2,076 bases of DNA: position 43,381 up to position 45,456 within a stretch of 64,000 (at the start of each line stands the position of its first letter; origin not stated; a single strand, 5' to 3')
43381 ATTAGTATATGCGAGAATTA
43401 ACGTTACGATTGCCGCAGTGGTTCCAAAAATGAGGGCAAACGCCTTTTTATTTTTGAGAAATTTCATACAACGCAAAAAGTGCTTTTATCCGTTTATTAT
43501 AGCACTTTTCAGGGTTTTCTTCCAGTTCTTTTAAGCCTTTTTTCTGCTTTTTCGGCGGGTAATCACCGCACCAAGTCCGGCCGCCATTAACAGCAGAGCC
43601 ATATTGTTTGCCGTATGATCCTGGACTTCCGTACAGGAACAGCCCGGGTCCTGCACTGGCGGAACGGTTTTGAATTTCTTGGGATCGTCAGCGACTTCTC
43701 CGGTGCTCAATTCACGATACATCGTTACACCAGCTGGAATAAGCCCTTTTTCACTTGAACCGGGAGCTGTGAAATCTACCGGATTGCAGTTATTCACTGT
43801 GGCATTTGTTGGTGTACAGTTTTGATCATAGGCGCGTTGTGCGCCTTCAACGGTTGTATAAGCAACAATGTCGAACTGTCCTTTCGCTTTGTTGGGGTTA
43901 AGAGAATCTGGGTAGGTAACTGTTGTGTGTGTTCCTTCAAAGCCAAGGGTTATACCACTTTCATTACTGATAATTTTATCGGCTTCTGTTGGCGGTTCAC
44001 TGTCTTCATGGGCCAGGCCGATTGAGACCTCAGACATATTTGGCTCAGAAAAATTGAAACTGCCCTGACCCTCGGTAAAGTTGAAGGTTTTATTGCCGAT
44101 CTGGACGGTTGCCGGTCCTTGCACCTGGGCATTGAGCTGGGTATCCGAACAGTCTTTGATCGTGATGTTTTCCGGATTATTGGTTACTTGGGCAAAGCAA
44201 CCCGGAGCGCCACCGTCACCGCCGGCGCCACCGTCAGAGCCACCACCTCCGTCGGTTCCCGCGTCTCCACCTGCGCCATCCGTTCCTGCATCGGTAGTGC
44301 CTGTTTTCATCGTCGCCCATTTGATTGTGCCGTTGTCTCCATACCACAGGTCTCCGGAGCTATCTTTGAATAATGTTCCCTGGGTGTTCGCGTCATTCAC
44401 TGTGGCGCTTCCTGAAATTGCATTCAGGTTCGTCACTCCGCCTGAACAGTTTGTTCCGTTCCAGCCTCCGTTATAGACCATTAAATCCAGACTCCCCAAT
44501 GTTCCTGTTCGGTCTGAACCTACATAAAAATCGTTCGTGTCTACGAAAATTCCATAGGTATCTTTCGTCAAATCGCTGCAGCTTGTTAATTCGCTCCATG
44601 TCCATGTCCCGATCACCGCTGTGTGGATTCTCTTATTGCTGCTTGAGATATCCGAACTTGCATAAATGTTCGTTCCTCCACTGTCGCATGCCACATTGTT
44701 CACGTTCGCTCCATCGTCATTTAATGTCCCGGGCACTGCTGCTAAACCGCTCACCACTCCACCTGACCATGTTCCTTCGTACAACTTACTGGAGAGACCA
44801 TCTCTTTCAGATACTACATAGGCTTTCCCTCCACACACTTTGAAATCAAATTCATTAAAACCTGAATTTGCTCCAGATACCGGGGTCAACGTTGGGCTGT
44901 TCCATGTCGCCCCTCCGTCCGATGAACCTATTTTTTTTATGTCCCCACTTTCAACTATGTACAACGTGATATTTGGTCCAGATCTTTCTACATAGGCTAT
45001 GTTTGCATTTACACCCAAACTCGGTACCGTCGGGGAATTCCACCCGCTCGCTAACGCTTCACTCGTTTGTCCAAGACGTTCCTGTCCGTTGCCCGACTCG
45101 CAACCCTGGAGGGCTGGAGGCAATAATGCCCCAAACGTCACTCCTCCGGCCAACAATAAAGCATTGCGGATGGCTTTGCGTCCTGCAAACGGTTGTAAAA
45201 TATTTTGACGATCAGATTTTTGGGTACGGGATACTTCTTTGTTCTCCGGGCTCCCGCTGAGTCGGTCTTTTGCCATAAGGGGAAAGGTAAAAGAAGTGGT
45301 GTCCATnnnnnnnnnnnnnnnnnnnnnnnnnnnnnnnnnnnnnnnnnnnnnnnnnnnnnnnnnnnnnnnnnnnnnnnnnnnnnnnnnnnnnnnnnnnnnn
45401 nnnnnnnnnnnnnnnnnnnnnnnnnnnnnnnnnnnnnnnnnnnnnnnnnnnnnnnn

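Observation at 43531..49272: Three tandem surface-lipoprotein genes form a recombination mosaic with identity blocks out of register with the genes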

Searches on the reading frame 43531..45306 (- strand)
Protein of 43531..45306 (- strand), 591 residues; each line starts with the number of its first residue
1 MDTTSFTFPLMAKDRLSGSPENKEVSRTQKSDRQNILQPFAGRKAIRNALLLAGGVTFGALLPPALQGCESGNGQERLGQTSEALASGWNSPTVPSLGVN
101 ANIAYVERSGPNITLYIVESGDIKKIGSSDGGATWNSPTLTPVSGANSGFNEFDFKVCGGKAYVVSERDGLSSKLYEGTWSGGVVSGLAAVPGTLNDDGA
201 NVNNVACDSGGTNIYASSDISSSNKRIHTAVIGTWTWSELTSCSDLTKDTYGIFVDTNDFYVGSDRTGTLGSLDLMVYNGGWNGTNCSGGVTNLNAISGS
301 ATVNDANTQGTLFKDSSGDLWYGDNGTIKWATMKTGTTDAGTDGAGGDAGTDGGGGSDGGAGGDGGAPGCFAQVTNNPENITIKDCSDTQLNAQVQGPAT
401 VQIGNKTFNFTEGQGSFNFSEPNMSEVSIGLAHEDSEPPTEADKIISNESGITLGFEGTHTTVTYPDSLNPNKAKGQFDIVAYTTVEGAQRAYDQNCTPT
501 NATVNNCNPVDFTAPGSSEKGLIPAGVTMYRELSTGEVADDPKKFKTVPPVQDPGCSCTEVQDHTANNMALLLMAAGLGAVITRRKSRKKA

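Call 6: search_protein_families(library=pfam, proteins=[window:43531-45306:-], max_evalue=1)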
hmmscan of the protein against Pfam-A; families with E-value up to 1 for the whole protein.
window:43531-45306:- (591 aa): 0 families

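Call 7: search_protein_families(library=ncbifam, proteins=[window:43531-45306:-], max_evalue=1)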
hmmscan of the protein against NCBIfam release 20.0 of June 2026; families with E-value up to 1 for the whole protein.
window:43531-45306:- (591 aa): 1 family
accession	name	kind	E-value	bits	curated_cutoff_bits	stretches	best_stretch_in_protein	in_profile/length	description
NF033507.3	Loki-CTERM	subfamily_domain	0.17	12.2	19.9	1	570-590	7-27/27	Loki-CTERM sorting domain-containing protein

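Call 43: predict_structure(alignment_id=A4)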
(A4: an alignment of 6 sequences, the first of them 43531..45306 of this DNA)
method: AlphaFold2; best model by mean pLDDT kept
length: 591 residues; sequences in the alignment: 6
mean_pLDDT: 50.6   pTM: 0.38
mean pLDDT of the five models: 50.6, 44.3, 44.2, 40.1, 38.8
residues with pLDDT >= 90: 2; 70-90: 140; 50-70: 164; < 50: 285
segments of 3 or more residues with pLDDT < 50: 1-95, 221-224, 242-245, 247-249, 253-312, 330-369, 418-430, 436-445, 447-451, 456-458, 549-591
pLDDT, mean of each block of 10 residues (from residue 1): 28 26 24 25 23 24 21 21 31 50 67 74 77 63 72 79 80 84 85 73 71 73 60 77 49 40 32 28 28 30 34 51 51 33 25 22 32 64 63 64 57 54 42 46 45 52 68 62 68 65 64 73 77 75 65 30 28 33 31 30
secondary structure, 60 per line:
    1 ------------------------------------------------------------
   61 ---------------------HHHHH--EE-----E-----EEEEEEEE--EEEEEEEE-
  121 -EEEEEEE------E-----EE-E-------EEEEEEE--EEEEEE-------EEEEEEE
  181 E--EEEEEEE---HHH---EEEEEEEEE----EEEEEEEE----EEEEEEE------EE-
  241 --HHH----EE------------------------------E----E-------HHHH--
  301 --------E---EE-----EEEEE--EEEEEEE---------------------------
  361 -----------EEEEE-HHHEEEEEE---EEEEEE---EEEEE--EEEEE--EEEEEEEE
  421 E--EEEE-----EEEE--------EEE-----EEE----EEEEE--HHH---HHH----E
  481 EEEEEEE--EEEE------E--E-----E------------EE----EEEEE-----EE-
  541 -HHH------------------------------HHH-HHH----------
elements in order: H82-86 E102-109 E112-119 E122-128 E152-158 E161-166 E174-181 E184-190 E200-208 E213-220 E225-231 H295-298 E320-324 E327-333 E372-376 E381-386 E390-395 E399-403 E406-410 E413-421 E424-427 E433-436 E445-447 E453-455 E460-464 E480-487 E490-493 E528-532

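Call 48: fold_search(model_id=the predicted structure, library=pdb)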
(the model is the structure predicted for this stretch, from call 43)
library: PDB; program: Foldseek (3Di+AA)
matches with E <= 10: 1071; with E <= 0.001: 23
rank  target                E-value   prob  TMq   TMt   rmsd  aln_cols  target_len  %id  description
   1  8bbf_B                7.4e-05  0.97  0.17  0.11  20.4       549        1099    7  Structure of the IFT-A complex; IFT-A1 module (released 2022-12-07)
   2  6trv_AAA              9.1e-05  1.00  0.18  0.32  19.8       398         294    8  Structure of SapL1 lectin in complex with alpha methyl fucoside (released 2020-12-23)
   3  5mul                  1.1e-04  0.99  0.19  0.27  18.9       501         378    8  Glycoside Hydrolase BT3686 bound to Glucuronic Acid (released 2017-04-26)
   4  5wyj_BE               1.4e-04  0.93  0.18  0.14  21.6       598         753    9  Cryo-EM structure of the 90S small subunit pre-ribosome (Dhr1-depleted, Enp1-TAP, state 1) (released 2017-03-29)
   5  6fg9_B                1.7e-04  0.96  0.18  0.12  21.2       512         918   14  Mouse SORCS2 ectodomain (sortilin related VPS10 domain containing receptor 2) (released 2018-08-01)
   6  8hmc_B                2.5e-04  0.91  0.18  0.10  24.7       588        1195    7  base module state 1 of Tetrahymena IFT-A (released 2023-06-14)
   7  5mum                  4.0e-04  0.98  0.19  0.26  19.4       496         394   10  Glycoside Hydrolase BACINT_00347 (released 2017-04-26)
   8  3wsx                  4.2e-04  0.89  0.17  0.16  22.6       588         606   10  SorLA Vps10p domain in ligand-free form (released 2015-02-04)
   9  7nri_B                4.4e-04  0.80  0.14  0.20  22.9       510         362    9  Structure of the darobactin-bound E. coli BAM complex (BamABCDE) (released 2021-04-21)
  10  5mvh                  5.1e-04  0.98  0.19  0.26  18.6       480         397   10  Glycoside Hydrolase BACCELL_00856 (released 2017-04-26)
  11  9e2g_2B               5.4e-04  0.91  0.20  0.19  14.6       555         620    9  Cryo-EM structure of 48 nm repeat of microtubule doublet from T. brucei flagellum (released 2025-03-12)
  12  5nmr_A                5.7e-04  0.47  0.13  0.13  23.9       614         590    9  Monomeric mouse Sortilin extracellular domain (released 2017-12-06)
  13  9n73_LT               6.3e-04  0.92  0.20  0.14  21.4       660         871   10  SSU processome maturation and disassembly, State G (released 2025-10-29)
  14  9pwq_A                6.3e-04  0.85  0.17  0.08  27.3       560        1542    8  Cryo-EM structure of receptor tyrosine kinase ROS1 extracellular domain in complex with NELL2 (released 2026-02-25)
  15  9mgf_B                6.6e-04  0.80  0.15  0.21  23.2       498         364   10  beta-barrel assembly machine from Escherichia coli in a middle state of substrate assembly (released 2025-12-17)
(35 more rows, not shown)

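Call 51: search_protein_representatives(alignment_id=A4)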
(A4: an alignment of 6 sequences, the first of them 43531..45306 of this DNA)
Query: 6 sequences, 648 profile positions. Proteins with E-value up to 0.001 (for the whole library): 64; up to 1e-10: 27; up to 1e-30: 16. The best 64 are listed.
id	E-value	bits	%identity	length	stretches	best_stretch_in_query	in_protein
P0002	5.8e-299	1009.9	-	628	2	2-358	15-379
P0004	1.5e-156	539.4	-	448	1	248-648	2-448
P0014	5.1e-125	435.2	-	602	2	4-336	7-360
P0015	4.1e-103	362.8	-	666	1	4-647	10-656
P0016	5.4e-89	316.2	-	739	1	1-646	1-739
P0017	2.1e-77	277.9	-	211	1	439-648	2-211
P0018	3.4e-66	240.8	-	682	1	1-646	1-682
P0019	8.1e-62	226.4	-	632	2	349-646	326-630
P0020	1.9e-56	208.6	-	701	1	11-646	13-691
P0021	5.5e-54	200.5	-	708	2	4-416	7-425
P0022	1.7e-39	152.6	-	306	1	255-499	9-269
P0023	9.7e-38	146.8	-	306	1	359-647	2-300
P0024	2.2e-33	132.4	-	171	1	122-246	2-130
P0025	2.7e-32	128.8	-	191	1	23-165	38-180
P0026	1.7e-31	126.2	-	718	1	38-647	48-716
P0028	5.0e-30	121.3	-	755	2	6-417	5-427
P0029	2.3e-26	109.3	-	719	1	41-647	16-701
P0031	3.2e-19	85.6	-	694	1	72-645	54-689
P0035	9.6e-15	70.8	-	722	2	321-646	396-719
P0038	1.0e-11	60.8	-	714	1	46-647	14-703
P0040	3.7e-10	55.7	-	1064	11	98-147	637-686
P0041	8.1e-10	54.6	-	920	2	324-646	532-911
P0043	8.5e-09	51.2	-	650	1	265-646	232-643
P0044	9.5e-09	51.0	-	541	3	325-418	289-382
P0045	1.1e-08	50.8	-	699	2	27-454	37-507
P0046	1.1e-07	47.5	-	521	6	73-127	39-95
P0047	2.2e-07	46.5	-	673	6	92-164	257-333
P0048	2.8e-07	46.2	-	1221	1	319-417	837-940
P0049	8.4e-07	44.6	-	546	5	57-151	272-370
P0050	8.4e-07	44.6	-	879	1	106-476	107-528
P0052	1.5e-06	43.8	-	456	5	94-154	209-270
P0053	1.6e-06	43.7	-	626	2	102-396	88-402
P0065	1.2e-04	37.5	-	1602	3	74-130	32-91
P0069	4.6e-04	35.5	-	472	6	92-154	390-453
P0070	5.0e-04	35.4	-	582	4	70-138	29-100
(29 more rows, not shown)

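Call 54: search_protein_families(library=ncbifam, proteins=[P0015, P0016, P0018, P0019, P0020, P0021, P0026, P0035, P0041, P0053], max_evalue=1)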
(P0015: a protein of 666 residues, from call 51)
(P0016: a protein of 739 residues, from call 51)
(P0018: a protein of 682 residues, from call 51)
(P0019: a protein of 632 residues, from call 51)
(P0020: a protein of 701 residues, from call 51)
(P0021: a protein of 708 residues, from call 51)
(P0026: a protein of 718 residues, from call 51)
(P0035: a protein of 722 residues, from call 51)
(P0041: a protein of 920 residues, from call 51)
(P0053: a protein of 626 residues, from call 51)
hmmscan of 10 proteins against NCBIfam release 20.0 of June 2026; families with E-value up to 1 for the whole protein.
P0015 (666 aa): 0 families

P0016 (739 aa): 1 family
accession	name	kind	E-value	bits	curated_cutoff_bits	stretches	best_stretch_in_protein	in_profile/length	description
NF038329.2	gly_rich_SclB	equivalog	0.39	9.6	325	1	383-492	168-277/442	LPXTG-anchored collagen-like adhesin Scl2/SclB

P0018 (682 aa): 4 families
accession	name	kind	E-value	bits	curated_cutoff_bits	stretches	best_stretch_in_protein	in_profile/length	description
NF038330.1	adhesin_SclA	exception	2.5e-07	30.7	400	1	344-462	119-260/405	LPXTG-anchored collagen-like adhesin Scl1/SclA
NF038329.2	gly_rich_SclB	equivalog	2.3e-06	26.8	325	1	345-458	120-337/442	LPXTG-anchored collagen-like adhesin Scl2/SclB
NF046116.1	adhesin_Lcl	equivalog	0.00036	19.2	500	1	347-458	103-210/431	collagen-like adhesin Lcl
NF047657.1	CellWlHdaseLepto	equivalog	0.18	11.3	400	1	568-629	159-217/221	hypothetical protein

P0019 (632 aa): 1 family
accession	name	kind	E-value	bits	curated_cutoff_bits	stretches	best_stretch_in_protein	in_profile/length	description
TIGR03901.2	MYXO-CTERM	domain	0.00083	19.7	20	1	599-629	4-32/34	MYXO-CTERM sorting domain-containing protein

P0020 (701 aa): 0 families

P0021 (708 aa): 2 families
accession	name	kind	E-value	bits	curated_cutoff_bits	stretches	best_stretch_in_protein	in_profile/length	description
NF052230.1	T9SS_PorE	exception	0.0031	15.8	600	1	178-216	311-349/648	PorE family type IX secretion system protein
NF053607.1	CHU_0125_OmpA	equivalog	0.0081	14.7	620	1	186-288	315-420/639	CHU_0125 family OmpA-like outer membrane integrity protein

P0026 (718 aa): 3 families
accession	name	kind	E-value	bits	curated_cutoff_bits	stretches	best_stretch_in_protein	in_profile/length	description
TIGR03901.2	MYXO-CTERM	domain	0.0042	17.4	20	1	683-714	3-33/34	MYXO-CTERM sorting domain-containing protein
NF033191.4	JDVT-CTERM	domain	0.09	12.7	27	1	683-715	4-34/35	JDVT-CTERM domain-containing protein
TIGR02800.1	propeller_TolB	equivalog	0.11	11.4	343.15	0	113-139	288-314/418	Tol-Pal system beta propeller repeat protein TolB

P0035 (722 aa): 0 families

P0041 (920 aa): 0 families

P0053 (626 aa): 1 family
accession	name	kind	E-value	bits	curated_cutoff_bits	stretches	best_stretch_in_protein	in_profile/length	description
TIGR03901.2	MYXO-CTERM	domain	0.012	16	20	1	591-623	1-33/34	MYXO-CTERM sorting domain-containing protein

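Call 58: find_encoding_contigs(protein=P0015, flank=10000, max_places=3)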
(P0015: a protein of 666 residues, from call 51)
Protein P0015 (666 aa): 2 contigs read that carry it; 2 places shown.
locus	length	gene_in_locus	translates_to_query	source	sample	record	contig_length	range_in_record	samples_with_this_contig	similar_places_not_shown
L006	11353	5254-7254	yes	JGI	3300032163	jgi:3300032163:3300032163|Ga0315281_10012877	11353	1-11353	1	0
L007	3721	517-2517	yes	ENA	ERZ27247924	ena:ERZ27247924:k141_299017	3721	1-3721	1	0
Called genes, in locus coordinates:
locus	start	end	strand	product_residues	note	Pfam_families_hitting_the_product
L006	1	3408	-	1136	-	?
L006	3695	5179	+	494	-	-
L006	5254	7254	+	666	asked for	-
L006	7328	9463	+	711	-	PF05226:CHASE2, PF00211:Guanylate_cyc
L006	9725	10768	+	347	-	PF01939:NucS_C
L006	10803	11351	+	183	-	?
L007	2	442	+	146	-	?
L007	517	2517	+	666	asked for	-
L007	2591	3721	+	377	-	?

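Call 59: find_encoding_contigs(protein=P0021, flank=10000, max_places=3)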
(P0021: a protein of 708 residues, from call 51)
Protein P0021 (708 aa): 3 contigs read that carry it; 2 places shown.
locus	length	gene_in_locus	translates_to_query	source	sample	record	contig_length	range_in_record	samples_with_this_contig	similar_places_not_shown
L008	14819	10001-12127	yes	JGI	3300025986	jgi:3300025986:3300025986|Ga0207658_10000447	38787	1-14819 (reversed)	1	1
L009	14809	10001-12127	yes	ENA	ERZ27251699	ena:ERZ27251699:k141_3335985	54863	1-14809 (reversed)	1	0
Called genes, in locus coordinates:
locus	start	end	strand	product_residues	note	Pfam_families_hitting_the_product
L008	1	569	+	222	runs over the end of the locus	-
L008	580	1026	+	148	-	-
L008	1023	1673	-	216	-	-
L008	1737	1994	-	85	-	-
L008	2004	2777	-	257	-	-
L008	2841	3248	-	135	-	-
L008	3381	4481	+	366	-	PF13439:Glyco_transf_4, PF20706:GT4-conflict, PF00534:Glycos_transf_1, PF13692:Glyco_trans_1_4, PF13524:Glyco_trans_1_2 (weak)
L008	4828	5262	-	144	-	-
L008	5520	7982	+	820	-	PF01551:Peptidase_M23, PF00395:SLH (faint)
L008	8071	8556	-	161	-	PF13242:Hydrolase_like (weak)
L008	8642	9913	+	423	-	-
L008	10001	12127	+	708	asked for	-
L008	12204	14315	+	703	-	PF05226:CHASE2, PF00211:Guanylate_cyc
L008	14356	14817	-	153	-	?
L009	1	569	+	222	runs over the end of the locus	-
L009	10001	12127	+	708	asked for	-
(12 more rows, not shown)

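Call 67: find_encoding_contigs(protein=P0035, flank=10000, max_places=3)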
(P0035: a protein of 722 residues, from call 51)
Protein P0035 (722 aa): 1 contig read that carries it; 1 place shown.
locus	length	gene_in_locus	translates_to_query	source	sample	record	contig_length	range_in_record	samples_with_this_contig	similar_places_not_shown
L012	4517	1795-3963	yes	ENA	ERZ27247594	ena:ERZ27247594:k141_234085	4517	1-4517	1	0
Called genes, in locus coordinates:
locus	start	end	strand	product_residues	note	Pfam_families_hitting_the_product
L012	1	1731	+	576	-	?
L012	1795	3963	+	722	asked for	-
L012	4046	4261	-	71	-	-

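Call 73: search_protein_families(library=pfam, alignment_id=A7, max_evalue=0.1)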
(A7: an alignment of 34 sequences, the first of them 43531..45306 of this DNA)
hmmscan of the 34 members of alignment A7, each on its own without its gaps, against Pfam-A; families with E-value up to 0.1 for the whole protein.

A. member 1, window:43531-45306:- (591 aa): 0 families

B. families by the number of members that match (of 34 scanned): 9 families
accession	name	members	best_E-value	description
PF18259.7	CBM65_1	1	0.00052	Carbohydrate binding module 65 domain 1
PF07676.18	PD40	1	0.00066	WD40-like Beta Propeller Repeat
PF19077.6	Big_13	1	0.0011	Bacterial Ig-like domain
PF13948.11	DUF4215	1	0.0016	Domain of unknown function (DUF4215)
PF18205.6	VPDSG-CTERM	1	0.018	VPDSG-CTERM motif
PF15417.11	DUF4624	1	0.031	Domain of unknown function (DUF4624)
PF01175.24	Urocanase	1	0.053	Urocanase Rossmann-like domain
PF10925.13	DUF2680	1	0.072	Protein of unknown function (DUF2680)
PF00677.23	Lum_binding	1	0.092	Lumazine binding domain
